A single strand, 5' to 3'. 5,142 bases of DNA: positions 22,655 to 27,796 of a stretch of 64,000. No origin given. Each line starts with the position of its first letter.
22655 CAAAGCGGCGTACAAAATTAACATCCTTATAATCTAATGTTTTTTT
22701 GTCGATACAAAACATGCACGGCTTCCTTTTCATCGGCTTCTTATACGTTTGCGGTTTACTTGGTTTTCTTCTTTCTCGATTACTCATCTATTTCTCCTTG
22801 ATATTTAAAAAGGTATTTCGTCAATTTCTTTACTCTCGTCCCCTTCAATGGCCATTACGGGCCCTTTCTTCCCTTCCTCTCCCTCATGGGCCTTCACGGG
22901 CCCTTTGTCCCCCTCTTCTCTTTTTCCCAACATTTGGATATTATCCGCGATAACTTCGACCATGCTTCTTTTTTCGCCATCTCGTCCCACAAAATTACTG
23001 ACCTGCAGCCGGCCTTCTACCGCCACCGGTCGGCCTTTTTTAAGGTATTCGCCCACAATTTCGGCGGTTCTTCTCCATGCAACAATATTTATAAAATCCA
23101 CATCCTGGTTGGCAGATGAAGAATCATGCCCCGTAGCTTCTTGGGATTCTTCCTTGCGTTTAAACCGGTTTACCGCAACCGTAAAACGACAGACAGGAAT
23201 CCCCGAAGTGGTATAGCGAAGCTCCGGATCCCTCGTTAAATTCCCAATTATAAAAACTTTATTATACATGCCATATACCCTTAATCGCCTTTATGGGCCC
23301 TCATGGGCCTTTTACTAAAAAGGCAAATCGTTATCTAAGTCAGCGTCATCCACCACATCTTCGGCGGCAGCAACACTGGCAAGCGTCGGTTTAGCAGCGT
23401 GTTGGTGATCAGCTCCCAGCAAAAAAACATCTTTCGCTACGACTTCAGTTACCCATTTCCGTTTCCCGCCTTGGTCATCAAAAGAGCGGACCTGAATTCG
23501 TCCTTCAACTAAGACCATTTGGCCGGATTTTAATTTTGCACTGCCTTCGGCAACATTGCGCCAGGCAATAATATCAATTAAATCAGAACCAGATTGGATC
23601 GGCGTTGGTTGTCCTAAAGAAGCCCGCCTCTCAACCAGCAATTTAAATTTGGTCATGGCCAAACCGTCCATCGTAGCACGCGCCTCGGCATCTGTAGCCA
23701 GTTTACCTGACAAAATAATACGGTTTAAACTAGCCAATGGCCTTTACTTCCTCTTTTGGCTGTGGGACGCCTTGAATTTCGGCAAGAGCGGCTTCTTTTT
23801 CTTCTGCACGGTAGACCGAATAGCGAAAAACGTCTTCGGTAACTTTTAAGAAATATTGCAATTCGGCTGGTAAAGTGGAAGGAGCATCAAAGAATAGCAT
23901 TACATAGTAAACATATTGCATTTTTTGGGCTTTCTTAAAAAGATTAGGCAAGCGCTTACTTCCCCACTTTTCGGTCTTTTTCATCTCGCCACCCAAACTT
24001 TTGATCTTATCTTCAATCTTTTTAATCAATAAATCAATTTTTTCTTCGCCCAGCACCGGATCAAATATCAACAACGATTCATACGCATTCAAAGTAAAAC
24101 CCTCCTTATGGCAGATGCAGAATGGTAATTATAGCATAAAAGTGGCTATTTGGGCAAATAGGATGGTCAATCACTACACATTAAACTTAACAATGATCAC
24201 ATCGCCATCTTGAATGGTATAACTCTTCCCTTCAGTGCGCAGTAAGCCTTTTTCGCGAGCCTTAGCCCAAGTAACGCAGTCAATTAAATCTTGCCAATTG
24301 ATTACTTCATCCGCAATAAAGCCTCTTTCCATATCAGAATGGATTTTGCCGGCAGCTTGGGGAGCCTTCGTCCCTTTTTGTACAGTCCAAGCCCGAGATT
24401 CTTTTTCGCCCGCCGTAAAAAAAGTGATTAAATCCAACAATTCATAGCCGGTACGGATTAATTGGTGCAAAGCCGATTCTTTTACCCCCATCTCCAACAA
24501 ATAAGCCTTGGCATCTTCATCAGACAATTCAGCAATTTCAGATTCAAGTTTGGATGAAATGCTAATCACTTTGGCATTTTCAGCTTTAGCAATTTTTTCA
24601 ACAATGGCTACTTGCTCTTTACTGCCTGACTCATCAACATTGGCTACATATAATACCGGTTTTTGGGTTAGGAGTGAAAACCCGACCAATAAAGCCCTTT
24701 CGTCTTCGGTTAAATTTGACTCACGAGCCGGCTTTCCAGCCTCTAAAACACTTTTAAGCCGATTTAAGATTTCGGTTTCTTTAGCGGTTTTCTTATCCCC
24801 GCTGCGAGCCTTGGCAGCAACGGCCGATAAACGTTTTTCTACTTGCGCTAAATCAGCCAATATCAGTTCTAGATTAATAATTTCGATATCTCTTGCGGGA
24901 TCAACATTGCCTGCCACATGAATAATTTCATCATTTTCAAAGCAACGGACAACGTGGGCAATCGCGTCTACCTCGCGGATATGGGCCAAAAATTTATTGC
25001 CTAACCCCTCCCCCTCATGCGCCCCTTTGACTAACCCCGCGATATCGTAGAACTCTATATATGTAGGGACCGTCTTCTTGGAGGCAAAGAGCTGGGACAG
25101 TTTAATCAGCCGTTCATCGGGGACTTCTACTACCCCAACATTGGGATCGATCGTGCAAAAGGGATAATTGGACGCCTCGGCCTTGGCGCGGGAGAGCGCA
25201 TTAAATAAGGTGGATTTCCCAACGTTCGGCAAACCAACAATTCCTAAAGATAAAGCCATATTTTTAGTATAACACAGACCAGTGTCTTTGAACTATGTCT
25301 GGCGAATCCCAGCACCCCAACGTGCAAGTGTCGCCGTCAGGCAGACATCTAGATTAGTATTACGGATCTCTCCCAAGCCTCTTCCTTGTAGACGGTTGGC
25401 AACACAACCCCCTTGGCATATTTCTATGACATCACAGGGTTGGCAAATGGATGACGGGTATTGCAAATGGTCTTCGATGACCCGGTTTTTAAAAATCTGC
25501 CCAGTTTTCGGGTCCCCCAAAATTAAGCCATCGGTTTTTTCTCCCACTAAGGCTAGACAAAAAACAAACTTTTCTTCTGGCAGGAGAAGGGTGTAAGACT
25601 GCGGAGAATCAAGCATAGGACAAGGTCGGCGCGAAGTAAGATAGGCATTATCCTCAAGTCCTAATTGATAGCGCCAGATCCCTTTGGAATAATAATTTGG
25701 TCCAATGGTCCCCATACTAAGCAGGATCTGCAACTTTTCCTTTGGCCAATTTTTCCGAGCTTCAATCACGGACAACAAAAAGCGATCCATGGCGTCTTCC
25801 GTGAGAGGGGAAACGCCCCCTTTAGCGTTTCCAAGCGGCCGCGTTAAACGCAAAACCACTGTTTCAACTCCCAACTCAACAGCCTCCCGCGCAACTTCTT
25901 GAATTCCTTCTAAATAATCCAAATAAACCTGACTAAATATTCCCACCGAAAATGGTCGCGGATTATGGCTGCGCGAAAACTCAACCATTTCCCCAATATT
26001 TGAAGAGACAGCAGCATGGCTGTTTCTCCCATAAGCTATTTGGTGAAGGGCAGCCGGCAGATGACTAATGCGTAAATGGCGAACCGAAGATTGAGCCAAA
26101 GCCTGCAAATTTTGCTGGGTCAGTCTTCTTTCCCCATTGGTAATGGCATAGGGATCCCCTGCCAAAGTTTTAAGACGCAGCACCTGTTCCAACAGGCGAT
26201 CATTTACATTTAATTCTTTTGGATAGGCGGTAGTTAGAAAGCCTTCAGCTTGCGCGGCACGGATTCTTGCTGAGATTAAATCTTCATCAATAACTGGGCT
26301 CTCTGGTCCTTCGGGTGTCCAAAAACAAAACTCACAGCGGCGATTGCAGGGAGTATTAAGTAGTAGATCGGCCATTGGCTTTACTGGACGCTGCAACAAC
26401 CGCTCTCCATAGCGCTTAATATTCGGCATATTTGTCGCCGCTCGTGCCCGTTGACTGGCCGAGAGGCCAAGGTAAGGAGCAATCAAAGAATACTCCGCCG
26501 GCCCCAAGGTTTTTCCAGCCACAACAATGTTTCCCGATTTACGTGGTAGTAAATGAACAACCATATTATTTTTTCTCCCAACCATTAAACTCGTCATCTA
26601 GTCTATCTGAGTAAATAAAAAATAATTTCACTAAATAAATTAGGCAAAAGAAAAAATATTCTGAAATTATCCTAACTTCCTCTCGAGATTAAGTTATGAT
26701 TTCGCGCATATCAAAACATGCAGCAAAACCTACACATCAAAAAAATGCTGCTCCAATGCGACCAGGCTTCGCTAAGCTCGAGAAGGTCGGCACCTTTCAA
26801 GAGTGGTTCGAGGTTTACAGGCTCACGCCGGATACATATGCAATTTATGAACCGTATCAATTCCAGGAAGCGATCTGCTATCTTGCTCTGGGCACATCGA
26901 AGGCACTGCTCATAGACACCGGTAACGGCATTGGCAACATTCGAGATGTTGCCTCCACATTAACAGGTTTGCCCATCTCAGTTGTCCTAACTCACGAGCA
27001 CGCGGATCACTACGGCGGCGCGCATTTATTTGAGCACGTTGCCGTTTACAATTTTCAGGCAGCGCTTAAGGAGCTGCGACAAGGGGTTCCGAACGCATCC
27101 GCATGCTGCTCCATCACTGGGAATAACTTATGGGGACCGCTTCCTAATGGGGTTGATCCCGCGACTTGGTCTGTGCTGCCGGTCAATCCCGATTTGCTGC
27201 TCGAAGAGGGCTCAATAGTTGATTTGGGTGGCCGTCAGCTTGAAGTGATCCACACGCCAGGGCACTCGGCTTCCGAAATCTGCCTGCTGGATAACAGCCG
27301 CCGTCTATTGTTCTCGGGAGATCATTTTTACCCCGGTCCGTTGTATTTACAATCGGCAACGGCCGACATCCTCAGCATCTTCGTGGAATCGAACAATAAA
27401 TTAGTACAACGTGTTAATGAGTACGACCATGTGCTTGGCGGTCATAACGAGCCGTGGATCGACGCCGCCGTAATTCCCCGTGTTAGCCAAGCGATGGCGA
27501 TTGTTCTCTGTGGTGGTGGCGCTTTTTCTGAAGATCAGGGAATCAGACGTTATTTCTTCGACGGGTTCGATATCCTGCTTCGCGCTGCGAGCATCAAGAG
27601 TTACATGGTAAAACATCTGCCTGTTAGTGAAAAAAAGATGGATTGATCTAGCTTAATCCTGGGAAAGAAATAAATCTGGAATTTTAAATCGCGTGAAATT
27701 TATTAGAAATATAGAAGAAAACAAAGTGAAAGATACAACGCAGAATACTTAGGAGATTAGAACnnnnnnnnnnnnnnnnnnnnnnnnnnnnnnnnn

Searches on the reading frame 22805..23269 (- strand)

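Call 71: search_protein_families(library=pfam, proteins=[window:22805-23269:-], max_evalue=0.0001)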
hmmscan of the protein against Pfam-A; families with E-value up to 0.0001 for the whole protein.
window:22805-23269:- (154 aa): 1 family
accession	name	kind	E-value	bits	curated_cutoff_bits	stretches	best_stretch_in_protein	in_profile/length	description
PF00436.31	SSB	-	1.3e-34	118.8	26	1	3-114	2-104/104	Single-strand binding protein family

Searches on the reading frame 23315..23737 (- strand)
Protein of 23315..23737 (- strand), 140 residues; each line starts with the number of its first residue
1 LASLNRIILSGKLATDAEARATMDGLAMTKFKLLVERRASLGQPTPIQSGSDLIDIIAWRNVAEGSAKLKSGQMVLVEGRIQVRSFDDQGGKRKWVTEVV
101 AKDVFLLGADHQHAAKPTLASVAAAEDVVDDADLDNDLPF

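Call 71: search_protein_families(library=pfam, proteins=[window:23315-23737:-], max_evalue=0.0001)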
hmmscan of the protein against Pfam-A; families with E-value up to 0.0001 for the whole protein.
window:23315-23737:- (140 aa): 1 family
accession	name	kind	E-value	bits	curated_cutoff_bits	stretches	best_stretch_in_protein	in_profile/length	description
PF00436.31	SSB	-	7.6e-19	68.1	26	1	4-104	1-101/104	Single-strand binding protein family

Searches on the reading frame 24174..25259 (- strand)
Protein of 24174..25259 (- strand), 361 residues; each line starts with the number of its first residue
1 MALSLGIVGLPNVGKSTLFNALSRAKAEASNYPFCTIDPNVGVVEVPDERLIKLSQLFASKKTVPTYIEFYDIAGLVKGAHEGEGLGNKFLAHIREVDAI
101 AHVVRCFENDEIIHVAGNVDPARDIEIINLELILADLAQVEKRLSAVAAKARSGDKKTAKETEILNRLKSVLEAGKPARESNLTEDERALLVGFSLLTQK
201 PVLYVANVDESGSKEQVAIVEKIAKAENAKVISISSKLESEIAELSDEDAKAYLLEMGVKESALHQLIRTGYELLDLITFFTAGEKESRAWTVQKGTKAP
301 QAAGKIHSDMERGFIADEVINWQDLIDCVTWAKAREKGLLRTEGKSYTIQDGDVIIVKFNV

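Call 3: search_protein_families(library=pfam, proteins=[window:24174-25259:-], max_evalue=0.01)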
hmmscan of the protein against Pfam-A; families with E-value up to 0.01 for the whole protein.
window:24174-25259:- (361 aa): 3 families
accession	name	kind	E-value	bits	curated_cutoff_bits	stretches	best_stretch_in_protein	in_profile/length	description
PF06071.19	YchF-GTPase_C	-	3.7e-36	123.5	27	1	277-360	1-84/84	Protein of unknown function (DUF933)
PF01926.29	MMR_HSR1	-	2.7e-24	85.9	21.9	1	5-109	2-87/113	50S ribosome-binding GTPase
PF02421.24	FeoB_N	-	2.7e-10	40.4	27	1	6-49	4-47/156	Ferrous iron transport protein B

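Call 4: search_protein_families(library=ncbifam, proteins=[window:24174-25259:-], max_evalue=0.01)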
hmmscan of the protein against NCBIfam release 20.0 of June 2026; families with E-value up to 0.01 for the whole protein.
window:24174-25259:- (361 aa): 23 families
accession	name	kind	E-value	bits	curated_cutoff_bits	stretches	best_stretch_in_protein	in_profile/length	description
TIGR00092.1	TIGR00092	equivalog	1e-141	472.3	279.2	1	1-361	1-368/368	redox-regulated ATPase YchF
NF007171.0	PRK09602.1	subfamily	5.5e-39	134.1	387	1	2-252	2-269/397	YchF-related putative GTPase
TIGR02729.1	Obg_CgtA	equivalog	2.3e-27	95.9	280.25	1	5-161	160-293/329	Obg family GTPase CgtA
NF008955.0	PRK12297.1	equivalog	2.8e-27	95.7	406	1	5-172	162-301/429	GTPase ObgE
NF008956.1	PRK12299.1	equivalog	1.8e-26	92.9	300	1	5-167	161-295/327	GTPase ObgE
NF008954.1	PRK12296.1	equivalog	3.6e-21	75.1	377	1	5-135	162-269/470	GTPase ObgE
TIGR00231.1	small_GTP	domain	7.7e-10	38.8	42.5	1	5-107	6-94/164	GTP-binding protein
TIGR03594.1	GTPase_EngA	equivalog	1.3e-08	34.3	306.7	1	6-49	4-48/432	ribosome biogenesis GTPase Der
TIGR03156.1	GTP_HflX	equivalog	3.5e-08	32.8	216.75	1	4-55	191-242/351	GTPase HflX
TIGR00437.1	feoB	equivalog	7.9e-08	31.5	315.65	1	9-50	1-42/594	ferrous iron transport protein B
TIGR03596.1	GTPase_YlqF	equivalog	3.9e-07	29.7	208.2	1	6-33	122-150/276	ribosome biogenesis GTPase YlqF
NF000908.1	PRK00089.1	equivalog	1.8e-06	27.5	237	1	6-26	7-27/291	GTPase Era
TIGR03918.1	GTP_HydF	equivalog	2e-06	26.9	325.55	1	3-46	8-52/392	[FeFe] hydrogenase H-cluster maturation GTPase HydF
NF008280.0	PRK11058.1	equivalog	3.9e-05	22.6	441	1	5-48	200-243/426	ribosome rescue GTPase HflX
TIGR00436.1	era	equivalog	5.3e-05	22.7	116.25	1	5-27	3-25/270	GTPase Era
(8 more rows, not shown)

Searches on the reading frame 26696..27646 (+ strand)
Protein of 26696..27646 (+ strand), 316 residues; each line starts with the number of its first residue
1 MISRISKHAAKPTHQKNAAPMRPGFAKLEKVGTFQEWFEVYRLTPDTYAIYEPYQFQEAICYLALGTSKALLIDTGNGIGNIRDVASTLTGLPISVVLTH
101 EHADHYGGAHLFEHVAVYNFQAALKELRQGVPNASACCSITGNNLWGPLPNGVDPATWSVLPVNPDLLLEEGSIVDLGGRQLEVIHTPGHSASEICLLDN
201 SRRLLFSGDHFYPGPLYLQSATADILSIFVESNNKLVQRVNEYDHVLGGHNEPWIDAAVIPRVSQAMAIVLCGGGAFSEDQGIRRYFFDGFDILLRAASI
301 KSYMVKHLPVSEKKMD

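Call 3: search_protein_families(library=pfam, proteins=[window:26696-27646:+], max_evalue=0.01)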
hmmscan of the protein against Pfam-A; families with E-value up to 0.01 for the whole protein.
window:26696-27646:+ (316 aa): 3 families
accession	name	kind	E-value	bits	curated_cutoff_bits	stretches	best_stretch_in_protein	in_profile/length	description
PF00753.33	Lactamase_B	-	6e-19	69.2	22.7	1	61-221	8-161/196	Metallo-beta-lactamase superfamily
PF12706.13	Lactamase_B_2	-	0.0041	17.2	27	1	72-131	4-74/200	Beta-lactamase superfamily domain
PF19583.5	ODP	-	0.0084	16.4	27.2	0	171-211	95-137/194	ODP family beta lactamase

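Call 4: search_protein_families(library=ncbifam, proteins=[window:26696-27646:+], max_evalue=0.01)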
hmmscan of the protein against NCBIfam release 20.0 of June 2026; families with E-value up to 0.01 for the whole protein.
window:26696-27646:+ (316 aa): 10 families
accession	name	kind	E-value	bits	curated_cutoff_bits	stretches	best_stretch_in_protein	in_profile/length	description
TIGR04558.1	SoxH_rel_PQQ_1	hypoth_equivalog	9.2e-11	41.3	300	1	69-211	44-178/285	quinoprotein relay system zinc metallohydrolase 1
TIGR04559.1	SoxH_rel_PQQ_2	hypoth_equivalog_domain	1.7e-10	40.8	280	1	64-212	35-179/283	quinoprotein relay system zinc metallohydrolase 2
TIGR03413.1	GSH_gloB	equivalog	1.3e-09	37.9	200.8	1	167-211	84-128/248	hydroxyacylglutathione hydrolase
NF053820.1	MBLfold_Strvi7410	exception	1.6e-07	31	525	1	162-214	151-211/343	Strvi_7410 family MBL fold metallo-hydrolase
NF007597.0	PRK10241.1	equivalog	5.3e-07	29.2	421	0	62-118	16-75/251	hydroxyacylglutathione hydrolase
NF012229.1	bla_class_B_core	domain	1e-06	29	100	1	65-193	21-132/139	metallo-beta-lactamase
NF033105.1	bla_subclass_B3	equivalog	4.3e-05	22.9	240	0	159-191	115-147/257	subclass B3 metallo-beta-lactamase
NF033088.2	bla_subclass_B1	equivalog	0.0018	17.9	200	1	62-208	34-157/217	subclass B1 metallo-beta-lactamase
NF000469.2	CAR_gen_B3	exception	0.0055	15.7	500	0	79-191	100-196/311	CAR family subclass B3 metallo-beta-lactamase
NF041804.1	MBL_fold_SolJ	exception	0.0097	15.1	350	0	63-109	24-70/224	solanimycin biosynthesis MBL-fold hydrolase SolJ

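Call 43: search_solved_structures(query=window:26696-27646:+, max_evalue=0.001)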
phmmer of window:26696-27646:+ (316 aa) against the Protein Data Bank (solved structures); distinct sequences matched with E-value up to 0.001: 8.
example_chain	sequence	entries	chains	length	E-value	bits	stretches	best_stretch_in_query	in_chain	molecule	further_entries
2xf4_A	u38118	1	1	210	7.1e-10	41.8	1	67-215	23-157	HYDROXYACYLGLUTATHIONE HYDROLASE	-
2zo4_A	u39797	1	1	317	6.9e-06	28.6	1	51-210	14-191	Metallo-beta-lactamase family protein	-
2zwr_A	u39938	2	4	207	9.8e-06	28.1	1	62-217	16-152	Metallo-beta-lactamase superfamily protein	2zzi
6rz0_A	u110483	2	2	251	0.00011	24.7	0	169-215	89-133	Hydroxyacylglutathione hydrolase GloB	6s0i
4ad9_A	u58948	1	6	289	0.00016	24.2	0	168-211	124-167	BETA-LACTAMASE-LIKE PROTEIN 2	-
7ev5_A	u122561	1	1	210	0.00018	24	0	91-217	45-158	Lactamase_B domain-containing protein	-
2qed_A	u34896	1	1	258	0.0002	23.9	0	63-115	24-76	Hydroxyacylglutathione hydrolase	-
3adr_A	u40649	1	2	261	0.00034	23.1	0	53-210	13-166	Putative uncharacterized protein ST1585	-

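Call 82: search_protein_families(library=padloc, proteins=[window:26696-27646:+], max_evalue=0.001)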
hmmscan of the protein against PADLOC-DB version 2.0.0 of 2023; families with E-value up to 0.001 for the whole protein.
window:26696-27646:+ (316 aa): 0 families
